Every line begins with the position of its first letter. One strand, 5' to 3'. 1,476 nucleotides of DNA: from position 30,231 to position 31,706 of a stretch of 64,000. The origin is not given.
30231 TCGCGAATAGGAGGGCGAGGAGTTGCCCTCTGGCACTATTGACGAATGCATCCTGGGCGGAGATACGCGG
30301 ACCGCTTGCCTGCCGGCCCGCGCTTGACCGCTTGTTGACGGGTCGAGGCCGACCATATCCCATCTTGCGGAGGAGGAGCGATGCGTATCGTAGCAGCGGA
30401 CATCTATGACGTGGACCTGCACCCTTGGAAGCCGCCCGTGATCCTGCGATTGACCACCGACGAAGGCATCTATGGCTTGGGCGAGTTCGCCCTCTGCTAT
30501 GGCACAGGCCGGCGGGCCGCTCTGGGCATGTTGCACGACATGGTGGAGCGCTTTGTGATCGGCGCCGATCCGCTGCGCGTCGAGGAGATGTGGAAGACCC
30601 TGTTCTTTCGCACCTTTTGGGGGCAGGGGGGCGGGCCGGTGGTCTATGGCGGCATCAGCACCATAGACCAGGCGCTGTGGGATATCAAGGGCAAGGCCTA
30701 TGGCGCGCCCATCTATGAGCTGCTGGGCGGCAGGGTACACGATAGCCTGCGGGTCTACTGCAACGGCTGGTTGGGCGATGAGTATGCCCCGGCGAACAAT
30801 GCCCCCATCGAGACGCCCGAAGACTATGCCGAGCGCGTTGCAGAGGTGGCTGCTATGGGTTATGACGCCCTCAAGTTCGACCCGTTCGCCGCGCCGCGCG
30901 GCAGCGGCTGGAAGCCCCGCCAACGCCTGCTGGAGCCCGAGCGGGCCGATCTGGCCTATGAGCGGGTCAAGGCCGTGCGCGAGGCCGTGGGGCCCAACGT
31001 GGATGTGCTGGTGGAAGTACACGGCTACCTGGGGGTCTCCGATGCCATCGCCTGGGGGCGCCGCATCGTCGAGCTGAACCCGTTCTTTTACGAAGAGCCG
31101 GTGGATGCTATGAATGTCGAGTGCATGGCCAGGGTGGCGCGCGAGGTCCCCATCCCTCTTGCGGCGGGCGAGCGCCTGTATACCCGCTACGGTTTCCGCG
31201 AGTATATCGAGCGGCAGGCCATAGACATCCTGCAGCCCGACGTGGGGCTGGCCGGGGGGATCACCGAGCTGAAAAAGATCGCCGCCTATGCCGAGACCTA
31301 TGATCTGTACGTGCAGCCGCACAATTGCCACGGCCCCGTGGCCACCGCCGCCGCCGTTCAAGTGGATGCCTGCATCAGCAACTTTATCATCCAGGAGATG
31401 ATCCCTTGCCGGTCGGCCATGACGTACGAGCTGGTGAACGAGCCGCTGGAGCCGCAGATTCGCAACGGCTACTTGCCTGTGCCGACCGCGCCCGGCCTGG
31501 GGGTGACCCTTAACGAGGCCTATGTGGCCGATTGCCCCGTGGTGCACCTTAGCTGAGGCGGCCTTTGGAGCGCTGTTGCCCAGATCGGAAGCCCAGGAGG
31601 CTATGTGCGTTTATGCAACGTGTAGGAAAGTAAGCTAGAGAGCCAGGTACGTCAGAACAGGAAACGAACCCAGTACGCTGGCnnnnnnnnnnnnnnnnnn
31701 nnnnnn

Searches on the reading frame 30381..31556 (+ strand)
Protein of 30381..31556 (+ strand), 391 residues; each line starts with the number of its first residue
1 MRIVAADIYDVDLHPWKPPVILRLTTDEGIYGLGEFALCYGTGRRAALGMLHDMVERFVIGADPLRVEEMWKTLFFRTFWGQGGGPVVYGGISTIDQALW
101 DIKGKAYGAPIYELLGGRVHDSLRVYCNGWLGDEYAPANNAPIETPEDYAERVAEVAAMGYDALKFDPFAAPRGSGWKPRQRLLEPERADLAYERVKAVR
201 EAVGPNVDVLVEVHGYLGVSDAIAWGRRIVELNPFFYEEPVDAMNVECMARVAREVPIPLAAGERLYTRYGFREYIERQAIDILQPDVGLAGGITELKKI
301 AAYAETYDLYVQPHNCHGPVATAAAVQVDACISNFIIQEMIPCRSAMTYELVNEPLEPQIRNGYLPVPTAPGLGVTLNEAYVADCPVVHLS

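Call 45: search_protein_families(library=pfam, proteins=[window:30381-31556:+], max_evalue=0.00001)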
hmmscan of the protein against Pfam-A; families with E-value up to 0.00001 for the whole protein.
window:30381-31556:+ (391 aa): 2 families
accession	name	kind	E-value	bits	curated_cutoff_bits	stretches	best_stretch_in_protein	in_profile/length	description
PF13378.12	MR_MLE_C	-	5.3e-65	219.6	29.4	1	149-380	2-218/219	Enolase C-terminal domain-like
PF02746.21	MR_MLE_N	-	1.3e-15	58.1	22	1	20-116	29-117/117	Mandelate racemase / muconate lactonizing enzyme, N-terminal domain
